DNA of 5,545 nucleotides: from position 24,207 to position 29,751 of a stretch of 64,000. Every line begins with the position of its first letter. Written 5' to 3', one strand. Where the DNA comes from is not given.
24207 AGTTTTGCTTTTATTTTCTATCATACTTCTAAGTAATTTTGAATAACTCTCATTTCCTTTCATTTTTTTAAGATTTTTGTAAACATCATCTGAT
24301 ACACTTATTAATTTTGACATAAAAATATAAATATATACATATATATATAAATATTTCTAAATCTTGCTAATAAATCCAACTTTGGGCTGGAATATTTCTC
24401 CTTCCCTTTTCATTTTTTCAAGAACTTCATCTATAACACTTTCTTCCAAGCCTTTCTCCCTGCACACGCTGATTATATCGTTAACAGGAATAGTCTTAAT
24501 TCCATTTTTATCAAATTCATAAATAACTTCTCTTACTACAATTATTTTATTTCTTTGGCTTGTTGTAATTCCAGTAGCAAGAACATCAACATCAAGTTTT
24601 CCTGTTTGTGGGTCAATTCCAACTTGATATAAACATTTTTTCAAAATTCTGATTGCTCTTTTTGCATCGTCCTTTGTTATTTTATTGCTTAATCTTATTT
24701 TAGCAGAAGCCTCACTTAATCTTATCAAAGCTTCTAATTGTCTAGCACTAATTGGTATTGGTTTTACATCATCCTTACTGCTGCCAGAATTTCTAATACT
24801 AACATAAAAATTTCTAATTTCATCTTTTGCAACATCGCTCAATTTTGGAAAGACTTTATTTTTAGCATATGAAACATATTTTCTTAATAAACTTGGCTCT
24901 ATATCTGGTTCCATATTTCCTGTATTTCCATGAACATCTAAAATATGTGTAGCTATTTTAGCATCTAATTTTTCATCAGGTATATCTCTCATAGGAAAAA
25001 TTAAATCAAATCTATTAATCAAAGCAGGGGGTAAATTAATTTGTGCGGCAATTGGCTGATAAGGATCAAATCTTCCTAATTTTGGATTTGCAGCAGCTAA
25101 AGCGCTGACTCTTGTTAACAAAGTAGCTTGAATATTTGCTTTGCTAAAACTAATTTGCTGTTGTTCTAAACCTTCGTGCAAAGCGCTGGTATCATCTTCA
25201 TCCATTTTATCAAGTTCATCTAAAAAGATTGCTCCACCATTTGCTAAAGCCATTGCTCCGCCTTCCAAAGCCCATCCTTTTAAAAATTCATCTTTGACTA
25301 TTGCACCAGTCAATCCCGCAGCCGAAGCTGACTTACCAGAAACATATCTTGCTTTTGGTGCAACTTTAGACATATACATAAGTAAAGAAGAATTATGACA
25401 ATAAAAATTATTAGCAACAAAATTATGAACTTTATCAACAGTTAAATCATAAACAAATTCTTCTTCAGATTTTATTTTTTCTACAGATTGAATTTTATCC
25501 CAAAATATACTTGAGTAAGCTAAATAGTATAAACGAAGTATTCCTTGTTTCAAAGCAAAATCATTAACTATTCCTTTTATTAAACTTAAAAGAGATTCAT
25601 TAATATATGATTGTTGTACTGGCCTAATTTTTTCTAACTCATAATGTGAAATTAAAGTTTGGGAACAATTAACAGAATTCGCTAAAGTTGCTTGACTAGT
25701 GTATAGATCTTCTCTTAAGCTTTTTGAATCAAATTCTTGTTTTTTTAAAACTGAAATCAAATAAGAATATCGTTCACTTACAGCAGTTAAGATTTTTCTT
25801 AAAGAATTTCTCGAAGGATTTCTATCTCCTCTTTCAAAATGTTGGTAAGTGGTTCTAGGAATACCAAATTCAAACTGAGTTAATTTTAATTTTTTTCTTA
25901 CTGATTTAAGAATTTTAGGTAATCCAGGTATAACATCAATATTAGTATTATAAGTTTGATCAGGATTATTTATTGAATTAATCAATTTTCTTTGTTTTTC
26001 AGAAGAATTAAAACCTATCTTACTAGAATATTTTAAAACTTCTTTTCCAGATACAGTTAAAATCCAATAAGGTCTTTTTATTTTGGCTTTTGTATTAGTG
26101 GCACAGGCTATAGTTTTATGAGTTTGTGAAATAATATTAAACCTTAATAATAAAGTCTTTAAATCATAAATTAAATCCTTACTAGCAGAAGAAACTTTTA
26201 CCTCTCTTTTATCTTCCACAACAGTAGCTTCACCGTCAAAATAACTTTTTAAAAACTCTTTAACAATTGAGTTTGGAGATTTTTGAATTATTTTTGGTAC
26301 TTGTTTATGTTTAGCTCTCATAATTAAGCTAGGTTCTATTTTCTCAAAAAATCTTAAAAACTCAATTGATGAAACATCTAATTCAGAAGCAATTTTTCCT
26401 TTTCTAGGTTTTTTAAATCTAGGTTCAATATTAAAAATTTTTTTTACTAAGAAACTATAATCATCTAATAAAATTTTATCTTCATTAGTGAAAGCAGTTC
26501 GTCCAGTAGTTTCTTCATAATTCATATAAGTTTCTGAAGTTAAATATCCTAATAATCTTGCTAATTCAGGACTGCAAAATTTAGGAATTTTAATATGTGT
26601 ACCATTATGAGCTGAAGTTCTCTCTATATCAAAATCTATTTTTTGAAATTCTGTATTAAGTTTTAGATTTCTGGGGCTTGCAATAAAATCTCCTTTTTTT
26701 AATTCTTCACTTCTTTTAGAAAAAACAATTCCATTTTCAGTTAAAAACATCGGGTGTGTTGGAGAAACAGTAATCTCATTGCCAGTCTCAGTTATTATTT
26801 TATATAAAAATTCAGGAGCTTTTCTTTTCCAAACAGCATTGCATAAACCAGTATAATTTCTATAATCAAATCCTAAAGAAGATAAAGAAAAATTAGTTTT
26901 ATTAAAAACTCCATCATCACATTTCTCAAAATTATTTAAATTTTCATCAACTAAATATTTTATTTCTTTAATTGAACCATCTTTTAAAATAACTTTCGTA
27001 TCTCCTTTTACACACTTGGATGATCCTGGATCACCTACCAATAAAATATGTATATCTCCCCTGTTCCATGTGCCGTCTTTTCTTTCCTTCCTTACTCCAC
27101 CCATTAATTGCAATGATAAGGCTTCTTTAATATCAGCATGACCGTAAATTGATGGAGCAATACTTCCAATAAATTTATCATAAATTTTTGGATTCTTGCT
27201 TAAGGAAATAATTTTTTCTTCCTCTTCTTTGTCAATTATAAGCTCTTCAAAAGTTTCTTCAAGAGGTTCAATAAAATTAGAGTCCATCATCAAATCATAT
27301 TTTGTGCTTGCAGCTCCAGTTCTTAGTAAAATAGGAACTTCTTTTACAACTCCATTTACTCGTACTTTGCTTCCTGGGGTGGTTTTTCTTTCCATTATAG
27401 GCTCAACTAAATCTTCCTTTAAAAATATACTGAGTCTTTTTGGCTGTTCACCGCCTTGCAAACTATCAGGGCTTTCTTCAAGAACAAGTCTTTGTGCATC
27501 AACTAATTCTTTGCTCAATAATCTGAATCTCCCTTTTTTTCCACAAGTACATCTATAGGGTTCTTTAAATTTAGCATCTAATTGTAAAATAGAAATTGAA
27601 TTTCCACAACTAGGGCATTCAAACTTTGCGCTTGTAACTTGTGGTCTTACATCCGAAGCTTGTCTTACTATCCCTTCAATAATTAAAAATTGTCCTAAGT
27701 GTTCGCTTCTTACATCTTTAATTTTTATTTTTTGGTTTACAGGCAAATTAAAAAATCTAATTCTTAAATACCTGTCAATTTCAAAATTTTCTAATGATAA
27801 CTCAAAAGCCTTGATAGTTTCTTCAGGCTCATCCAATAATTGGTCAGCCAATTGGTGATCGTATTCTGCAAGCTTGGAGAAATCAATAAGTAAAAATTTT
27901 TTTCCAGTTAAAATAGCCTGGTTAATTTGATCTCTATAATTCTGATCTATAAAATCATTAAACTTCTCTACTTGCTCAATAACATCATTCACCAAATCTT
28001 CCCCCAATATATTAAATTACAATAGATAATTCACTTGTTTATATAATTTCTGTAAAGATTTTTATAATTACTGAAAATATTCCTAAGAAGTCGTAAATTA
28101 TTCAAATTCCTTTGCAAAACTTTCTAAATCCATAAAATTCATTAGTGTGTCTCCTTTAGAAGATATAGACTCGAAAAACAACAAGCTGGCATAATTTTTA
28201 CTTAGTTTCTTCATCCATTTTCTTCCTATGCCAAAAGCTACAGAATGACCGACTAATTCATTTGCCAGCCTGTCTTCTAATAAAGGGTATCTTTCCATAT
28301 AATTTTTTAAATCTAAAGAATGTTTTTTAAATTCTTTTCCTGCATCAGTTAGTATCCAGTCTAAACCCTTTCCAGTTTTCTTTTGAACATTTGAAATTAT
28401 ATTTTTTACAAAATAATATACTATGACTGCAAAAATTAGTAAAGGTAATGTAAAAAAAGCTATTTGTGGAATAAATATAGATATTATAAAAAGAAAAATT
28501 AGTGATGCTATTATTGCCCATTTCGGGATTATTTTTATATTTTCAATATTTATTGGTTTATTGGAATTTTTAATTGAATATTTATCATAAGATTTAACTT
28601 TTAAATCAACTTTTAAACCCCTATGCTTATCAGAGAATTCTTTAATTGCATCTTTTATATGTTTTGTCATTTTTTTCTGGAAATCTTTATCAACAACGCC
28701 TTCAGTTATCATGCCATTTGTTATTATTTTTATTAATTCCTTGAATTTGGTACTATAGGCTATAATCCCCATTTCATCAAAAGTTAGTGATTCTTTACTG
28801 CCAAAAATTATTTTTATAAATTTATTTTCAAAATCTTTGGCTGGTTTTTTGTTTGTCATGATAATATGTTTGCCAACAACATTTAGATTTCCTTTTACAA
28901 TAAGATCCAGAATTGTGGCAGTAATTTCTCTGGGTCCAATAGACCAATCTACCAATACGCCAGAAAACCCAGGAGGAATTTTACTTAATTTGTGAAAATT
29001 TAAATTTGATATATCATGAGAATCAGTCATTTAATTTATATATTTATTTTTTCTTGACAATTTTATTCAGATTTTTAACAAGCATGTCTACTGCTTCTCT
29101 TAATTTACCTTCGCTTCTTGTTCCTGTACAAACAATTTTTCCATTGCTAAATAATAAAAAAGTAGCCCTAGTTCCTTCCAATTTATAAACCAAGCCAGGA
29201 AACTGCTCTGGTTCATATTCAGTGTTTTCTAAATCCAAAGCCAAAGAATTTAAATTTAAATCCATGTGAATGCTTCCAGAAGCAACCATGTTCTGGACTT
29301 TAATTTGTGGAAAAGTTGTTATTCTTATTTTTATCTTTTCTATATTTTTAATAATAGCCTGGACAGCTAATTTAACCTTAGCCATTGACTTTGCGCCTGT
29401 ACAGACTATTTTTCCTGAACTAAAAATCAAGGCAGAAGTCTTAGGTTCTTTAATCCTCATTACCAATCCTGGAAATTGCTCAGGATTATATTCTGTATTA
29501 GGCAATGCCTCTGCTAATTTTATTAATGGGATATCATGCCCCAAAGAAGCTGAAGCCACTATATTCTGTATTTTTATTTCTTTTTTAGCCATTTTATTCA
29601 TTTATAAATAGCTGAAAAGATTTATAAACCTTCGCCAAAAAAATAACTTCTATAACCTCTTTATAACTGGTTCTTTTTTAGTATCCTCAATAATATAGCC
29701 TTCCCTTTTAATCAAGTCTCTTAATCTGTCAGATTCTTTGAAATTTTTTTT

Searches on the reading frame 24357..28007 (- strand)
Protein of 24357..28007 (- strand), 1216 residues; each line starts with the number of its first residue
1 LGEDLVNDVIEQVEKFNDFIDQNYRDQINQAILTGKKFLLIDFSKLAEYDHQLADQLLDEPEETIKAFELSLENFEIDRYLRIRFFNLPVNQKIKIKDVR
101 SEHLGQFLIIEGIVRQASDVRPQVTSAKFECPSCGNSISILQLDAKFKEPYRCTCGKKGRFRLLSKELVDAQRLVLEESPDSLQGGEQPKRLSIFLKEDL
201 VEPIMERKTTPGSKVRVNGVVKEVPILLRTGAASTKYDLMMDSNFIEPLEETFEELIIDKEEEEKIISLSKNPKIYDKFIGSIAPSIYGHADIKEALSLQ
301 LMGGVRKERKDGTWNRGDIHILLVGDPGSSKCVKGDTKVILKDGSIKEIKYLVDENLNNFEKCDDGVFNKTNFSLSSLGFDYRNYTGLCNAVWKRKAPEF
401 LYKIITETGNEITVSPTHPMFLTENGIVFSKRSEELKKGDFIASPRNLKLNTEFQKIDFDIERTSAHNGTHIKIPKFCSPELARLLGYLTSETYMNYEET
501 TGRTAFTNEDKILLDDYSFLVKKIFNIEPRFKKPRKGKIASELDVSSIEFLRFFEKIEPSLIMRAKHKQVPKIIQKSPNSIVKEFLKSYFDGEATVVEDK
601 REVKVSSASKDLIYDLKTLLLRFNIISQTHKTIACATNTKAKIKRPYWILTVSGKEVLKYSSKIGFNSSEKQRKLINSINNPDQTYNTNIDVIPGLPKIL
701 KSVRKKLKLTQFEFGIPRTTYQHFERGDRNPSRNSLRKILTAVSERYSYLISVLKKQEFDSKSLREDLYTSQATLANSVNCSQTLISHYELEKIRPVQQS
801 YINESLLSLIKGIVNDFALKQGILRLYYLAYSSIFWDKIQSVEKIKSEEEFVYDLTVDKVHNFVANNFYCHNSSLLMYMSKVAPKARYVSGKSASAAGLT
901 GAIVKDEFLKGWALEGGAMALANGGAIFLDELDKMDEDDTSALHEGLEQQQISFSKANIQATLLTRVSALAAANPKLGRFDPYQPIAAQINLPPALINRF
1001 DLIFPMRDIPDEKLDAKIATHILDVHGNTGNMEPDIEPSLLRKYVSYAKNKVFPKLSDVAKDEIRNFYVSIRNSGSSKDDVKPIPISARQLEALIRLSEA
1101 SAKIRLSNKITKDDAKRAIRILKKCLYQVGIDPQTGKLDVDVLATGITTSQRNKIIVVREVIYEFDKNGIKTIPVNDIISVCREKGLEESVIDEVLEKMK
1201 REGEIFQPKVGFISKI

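Call 67: search_protein_families(library=pfam, proteins=[window:24357-28007:-], max_evalue=0.0001)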
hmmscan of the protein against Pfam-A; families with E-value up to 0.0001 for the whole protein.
window:24357-28007:- (1216 aa): 8 families
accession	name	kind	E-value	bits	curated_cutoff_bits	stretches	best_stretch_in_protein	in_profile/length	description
PF00493.29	MCM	-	6.2e-78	261.4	23.3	2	871-1026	69-224/224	MCM P-loop domain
PF17855.7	MCM_lid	-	2.4e-28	98.9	27.4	1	1040-1126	2-87/87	MCM AAA-lid domain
PF17207.9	MCM_OB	-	1.1e-23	83.8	24.8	1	95-224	1-125/126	MCM OB domain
PF14890.11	Intein_splicing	-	2.6e-23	83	35.8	1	339-872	1-155/155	Intein splicing domain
PF14528.11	LAGLIDADG_3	-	6.7e-21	74.8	22.5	1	582-665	3-82/82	LAGLIDADG-like domain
PF14551.11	MCM_N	-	2.3e-11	44.4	24.9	1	14-75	2-72/95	MCM N-terminal domain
PF01381.28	HTH_3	-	1.4e-09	38.3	23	1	700-741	1-46/55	Helix-turn-helix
PF01078.27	Mg_chelatase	-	7.1e-08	32.5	20.3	1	893-975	84-158/207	Magnesium chelatase, subunit ChlI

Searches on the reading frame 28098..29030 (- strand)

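Call 67: search_protein_families(library=pfam, proteins=[window:28098-29030:-], max_evalue=0.0001)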
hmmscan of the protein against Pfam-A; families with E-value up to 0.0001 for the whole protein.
window:28098-29030:- (310 aa): 1 family
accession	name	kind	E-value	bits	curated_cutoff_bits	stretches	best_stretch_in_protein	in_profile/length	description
PF20990.2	DUF2207_C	-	1.5e-17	64.5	33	1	17-276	11-247/247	Predicted membrane protein (DUF2207) C-terminal domain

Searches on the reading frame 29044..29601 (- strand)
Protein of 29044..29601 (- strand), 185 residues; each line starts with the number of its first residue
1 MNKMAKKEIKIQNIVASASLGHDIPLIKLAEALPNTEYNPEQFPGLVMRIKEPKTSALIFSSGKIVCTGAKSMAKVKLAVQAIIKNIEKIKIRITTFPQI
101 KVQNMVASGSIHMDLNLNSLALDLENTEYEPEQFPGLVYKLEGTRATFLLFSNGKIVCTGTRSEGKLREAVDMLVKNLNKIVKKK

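Call 67: search_protein_families(library=pfam, proteins=[window:29044-29601:-], max_evalue=0.0001)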
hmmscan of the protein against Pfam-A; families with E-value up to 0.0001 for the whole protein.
window:29044-29601:- (185 aa): 1 family
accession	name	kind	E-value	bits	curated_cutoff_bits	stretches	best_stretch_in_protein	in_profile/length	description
PF00352.27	TBP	-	8.9e-63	208.6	22.9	2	8-89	1-84/85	Transcription factor TFIID (or TATA-binding protein, TBP)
